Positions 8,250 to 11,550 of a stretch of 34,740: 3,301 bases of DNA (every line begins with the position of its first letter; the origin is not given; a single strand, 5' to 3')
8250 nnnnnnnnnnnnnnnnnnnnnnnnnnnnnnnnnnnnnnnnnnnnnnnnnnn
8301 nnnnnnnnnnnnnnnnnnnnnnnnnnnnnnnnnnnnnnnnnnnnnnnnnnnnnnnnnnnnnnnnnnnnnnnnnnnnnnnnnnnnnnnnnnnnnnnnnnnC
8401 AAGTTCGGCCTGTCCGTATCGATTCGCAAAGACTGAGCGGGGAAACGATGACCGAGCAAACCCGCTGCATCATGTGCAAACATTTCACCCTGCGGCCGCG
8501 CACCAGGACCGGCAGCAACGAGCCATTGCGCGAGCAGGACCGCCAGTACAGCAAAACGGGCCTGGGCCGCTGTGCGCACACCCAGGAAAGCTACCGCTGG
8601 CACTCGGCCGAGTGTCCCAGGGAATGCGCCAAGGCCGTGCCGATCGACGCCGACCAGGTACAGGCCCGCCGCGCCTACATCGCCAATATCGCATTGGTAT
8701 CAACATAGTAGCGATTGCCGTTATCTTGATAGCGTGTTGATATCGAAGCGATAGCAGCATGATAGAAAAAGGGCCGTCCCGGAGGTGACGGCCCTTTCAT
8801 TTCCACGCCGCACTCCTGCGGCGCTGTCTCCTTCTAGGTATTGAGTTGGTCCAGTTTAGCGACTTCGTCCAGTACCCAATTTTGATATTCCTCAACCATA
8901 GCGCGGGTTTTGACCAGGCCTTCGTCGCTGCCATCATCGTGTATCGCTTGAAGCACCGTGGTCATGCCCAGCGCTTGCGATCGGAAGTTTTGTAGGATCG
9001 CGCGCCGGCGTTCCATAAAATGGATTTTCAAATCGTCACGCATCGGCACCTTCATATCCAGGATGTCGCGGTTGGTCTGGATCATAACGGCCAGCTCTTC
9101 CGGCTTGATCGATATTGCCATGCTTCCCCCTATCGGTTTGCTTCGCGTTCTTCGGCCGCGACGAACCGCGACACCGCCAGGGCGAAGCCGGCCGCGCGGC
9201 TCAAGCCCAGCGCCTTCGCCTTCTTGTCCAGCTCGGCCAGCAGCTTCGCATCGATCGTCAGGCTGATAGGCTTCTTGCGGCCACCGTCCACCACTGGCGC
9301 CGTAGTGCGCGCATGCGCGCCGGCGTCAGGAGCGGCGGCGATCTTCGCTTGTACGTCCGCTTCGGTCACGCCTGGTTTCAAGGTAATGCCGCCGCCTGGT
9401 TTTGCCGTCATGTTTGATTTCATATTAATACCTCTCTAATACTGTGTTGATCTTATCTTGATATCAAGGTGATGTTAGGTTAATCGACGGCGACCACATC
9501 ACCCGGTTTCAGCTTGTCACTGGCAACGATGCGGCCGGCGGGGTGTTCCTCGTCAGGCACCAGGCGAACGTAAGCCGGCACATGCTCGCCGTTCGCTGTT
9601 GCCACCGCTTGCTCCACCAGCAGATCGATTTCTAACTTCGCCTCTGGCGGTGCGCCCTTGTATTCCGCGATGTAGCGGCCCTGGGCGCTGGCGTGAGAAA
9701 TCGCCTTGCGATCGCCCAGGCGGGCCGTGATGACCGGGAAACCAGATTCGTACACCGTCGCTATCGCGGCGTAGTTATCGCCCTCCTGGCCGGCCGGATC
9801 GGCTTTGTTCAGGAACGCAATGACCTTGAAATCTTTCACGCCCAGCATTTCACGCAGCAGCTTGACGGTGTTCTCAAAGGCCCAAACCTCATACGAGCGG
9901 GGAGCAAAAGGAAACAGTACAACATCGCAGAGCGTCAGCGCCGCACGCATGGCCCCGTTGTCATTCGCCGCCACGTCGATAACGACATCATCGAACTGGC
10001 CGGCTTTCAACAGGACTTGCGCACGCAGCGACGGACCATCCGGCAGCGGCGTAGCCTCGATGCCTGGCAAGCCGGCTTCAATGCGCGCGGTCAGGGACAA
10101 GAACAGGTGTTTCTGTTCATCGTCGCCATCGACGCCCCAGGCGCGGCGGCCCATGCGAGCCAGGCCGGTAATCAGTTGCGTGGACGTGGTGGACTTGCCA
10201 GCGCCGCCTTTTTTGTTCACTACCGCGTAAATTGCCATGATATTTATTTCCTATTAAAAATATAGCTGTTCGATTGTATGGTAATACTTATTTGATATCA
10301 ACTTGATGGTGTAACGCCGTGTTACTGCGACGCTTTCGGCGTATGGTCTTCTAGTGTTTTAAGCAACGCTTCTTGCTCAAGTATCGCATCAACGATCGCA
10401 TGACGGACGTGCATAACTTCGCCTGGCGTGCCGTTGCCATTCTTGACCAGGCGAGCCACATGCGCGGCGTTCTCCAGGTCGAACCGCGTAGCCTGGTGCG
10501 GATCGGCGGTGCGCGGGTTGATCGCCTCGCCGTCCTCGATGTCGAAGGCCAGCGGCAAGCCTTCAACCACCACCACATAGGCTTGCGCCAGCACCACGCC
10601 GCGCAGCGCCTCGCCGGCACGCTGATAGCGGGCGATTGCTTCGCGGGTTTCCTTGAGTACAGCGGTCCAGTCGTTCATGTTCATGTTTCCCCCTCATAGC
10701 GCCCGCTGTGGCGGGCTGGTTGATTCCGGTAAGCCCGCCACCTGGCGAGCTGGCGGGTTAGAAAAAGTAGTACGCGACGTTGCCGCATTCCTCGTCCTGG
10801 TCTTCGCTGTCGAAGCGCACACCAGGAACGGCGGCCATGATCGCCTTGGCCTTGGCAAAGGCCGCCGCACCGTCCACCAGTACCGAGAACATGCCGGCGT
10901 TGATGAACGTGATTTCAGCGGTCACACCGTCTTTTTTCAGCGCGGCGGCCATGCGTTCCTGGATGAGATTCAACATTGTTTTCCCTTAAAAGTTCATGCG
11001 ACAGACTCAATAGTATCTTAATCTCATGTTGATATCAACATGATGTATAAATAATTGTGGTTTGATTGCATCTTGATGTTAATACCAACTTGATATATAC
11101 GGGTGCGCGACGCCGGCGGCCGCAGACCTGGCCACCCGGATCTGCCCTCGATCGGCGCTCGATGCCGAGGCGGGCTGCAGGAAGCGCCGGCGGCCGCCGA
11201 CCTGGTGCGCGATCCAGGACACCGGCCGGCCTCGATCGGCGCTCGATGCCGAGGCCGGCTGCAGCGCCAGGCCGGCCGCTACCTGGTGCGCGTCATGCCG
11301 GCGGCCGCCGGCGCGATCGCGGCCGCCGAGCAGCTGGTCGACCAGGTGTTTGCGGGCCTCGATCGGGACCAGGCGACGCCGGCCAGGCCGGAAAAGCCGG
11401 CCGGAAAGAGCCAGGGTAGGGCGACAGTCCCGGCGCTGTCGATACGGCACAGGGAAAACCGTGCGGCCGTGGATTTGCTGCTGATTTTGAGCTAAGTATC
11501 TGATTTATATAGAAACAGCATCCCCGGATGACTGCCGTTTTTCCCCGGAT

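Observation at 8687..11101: Four arrays of 11-bp-phased TTGAT repeats bracket every gene block of the par region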

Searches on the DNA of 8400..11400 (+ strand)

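Call 8: search_dna_similar(query=window:8400-11400:+, collection=plasmids, mode=distant, max_rows=30)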
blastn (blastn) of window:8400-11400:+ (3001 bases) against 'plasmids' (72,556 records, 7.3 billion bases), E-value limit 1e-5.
No match.

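Call 12: search_dna_similar(query=window:8400-11400:+, collection=phages, mode=distant, max_rows=30)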
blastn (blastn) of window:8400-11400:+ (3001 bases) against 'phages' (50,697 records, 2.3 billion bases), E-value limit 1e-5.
No match.

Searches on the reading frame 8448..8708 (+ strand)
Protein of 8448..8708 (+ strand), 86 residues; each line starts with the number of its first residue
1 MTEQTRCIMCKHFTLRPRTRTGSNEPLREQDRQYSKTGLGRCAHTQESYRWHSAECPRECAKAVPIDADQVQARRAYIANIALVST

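Call 9: search_protein_families(library=pfam, proteins=[window:8448-8708:+], max_evalue=0.01)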
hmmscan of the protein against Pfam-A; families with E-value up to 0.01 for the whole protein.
window:8448-8708:+ (86 aa): 0 families

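Call 50: search_protein_families(library=phrogs, proteins=[window:8448-8708:+], max_evalue=0.001)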
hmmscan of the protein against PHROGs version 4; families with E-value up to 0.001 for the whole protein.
window:8448-8708:+ (86 aa): 0 families
